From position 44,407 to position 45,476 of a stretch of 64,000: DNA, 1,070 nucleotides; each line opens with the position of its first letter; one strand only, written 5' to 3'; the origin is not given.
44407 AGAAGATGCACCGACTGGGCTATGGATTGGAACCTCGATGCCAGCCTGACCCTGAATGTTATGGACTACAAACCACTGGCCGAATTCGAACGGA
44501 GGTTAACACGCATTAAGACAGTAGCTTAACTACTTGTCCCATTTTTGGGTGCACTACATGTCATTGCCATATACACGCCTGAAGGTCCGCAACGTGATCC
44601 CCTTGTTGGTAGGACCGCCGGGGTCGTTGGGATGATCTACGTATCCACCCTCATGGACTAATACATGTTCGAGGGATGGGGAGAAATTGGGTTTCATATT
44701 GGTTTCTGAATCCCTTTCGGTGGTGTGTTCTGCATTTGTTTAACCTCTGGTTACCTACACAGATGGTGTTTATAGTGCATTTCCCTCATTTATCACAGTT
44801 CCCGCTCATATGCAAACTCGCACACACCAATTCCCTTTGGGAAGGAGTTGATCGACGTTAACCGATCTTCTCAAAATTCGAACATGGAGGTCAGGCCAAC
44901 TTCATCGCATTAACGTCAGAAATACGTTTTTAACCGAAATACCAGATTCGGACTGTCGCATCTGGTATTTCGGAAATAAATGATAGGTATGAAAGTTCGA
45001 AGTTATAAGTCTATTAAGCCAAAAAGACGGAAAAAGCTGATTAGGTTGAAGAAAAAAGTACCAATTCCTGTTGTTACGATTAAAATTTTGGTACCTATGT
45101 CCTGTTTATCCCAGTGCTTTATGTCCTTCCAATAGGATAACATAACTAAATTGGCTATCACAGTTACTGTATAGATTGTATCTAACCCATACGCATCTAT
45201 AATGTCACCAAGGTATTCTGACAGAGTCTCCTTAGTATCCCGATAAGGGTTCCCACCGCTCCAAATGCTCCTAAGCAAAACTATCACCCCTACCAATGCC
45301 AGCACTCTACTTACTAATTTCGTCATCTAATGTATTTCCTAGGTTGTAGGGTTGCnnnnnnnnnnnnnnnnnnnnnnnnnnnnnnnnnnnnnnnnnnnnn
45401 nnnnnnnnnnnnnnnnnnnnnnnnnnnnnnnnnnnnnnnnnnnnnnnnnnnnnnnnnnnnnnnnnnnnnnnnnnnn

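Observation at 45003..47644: Orphan Rhs tip with Gly-rich hydrophobic segment, paired with a tiny 3-TM membrane protein: predicted membrane-active toxin/immunity pair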

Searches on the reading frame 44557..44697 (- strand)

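Call 76: search_protein_families(library=pfam, proteins=[window:44557-44697:-], max_evalue=0.01)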
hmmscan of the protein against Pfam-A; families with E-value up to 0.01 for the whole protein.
window:44557-44697:- (47 aa): 1 family
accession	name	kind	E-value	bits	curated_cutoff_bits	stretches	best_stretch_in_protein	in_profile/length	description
PF05838.17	Glyco_hydro_108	-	7.9e-13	49.2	21.2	1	10-45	2-37/85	Glycosyl hydrolase 108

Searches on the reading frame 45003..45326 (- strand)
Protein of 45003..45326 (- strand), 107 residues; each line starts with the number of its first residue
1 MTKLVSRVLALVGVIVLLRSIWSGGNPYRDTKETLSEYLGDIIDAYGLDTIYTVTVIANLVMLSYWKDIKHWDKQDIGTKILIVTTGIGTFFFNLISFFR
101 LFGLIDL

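Call 7: search_protein_families(library=pfam, proteins=[window:45006-45326:-], max_evalue=1)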
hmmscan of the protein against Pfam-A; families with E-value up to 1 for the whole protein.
window:45006-45326:- (107 aa): 0 families

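Call 8: search_protein_families(library=ncbifam, proteins=[window:45006-45326:-], max_evalue=1)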
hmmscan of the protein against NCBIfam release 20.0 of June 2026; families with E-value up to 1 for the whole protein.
window:45006-45326:- (107 aa): 0 families

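Call 11: search_protein_families(library=phrogs, proteins=[window:45006-45326:-], max_evalue=1)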
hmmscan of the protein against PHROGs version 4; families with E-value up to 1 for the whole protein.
window:45006-45326:- (107 aa): 1 family
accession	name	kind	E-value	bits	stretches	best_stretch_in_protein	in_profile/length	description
phrog_9191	-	unknown function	0.079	14.1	1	67-105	3-41/74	-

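Call 13: find_encoding_contigs(protein=window:45003-45326:-, flank=10000)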
Protein window:45003-45326:- (107 aa): no gene with exactly this product is on record in the collection.

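Call 18: search_protein_families(library=padloc, proteins=[window:45006-45326:-], max_evalue=1)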
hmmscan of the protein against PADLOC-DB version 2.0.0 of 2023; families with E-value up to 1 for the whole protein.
window:45006-45326:- (107 aa): 0 families

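Call 77: predict_structure(protein=window:45006-45326:-)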
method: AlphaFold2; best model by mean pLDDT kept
length: 107 residues; sequences in the alignment: 1
mean_pLDDT: 54.8   pTM: 0.32
mean pLDDT of the five models: 54.8, 54.6, 53.3, 51.7, 49.0
residues with pLDDT >= 90: 0; 70-90: 2; 50-70: 78; < 50: 27
segments of 3 or more residues with pLDDT < 50: 22-30, 51-54, 64-69
pLDDT, mean of each block of 10 residues (from residue 1): 53 56 47 52 55 51 48 54 61 66 64
secondary structure, 60 per line:
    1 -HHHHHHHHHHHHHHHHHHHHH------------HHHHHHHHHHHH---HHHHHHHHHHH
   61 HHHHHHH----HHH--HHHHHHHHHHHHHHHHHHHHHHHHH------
elements in order: H2-22 H35-46 H50-67 H77-101
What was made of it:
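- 45003..45326 (-): Putative immunity gene: 107-aa integral membrane protein with an N-terminal extra TM and a conserved 2-TM core. Helices at 2-22, 50-67 and 77-101 (call 77).
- Checked: The AlphaFold2 model has helices at 2-22, 35-46, 50-67 and 77-101, at low confidence (call 77).
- Tried and rejected: The immunity protein modelled alone reached 54.8 (call 77).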

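Call 80: search_protein_families(library=pfam, alignment_id=A5, max_evalue=5)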
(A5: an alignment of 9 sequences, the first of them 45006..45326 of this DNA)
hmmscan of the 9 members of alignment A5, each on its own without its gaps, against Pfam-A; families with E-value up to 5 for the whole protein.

A. member 1, window:45006-45326:- (107 aa): 0 families

B. families by the number of members that match (of 9 scanned): 4 families
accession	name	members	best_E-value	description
PF10724.14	DUF2516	1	0.046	Protein of unknown function (DUF2516)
PF23147.2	GDH2_N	1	0.072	NAD-dependent glutamate dehydrogenase, N-terminal domain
PF06653.16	Claudin_3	1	0.1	Tight junction protein, Claudin-like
PF01737.22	Ycf9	1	2.3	YCF9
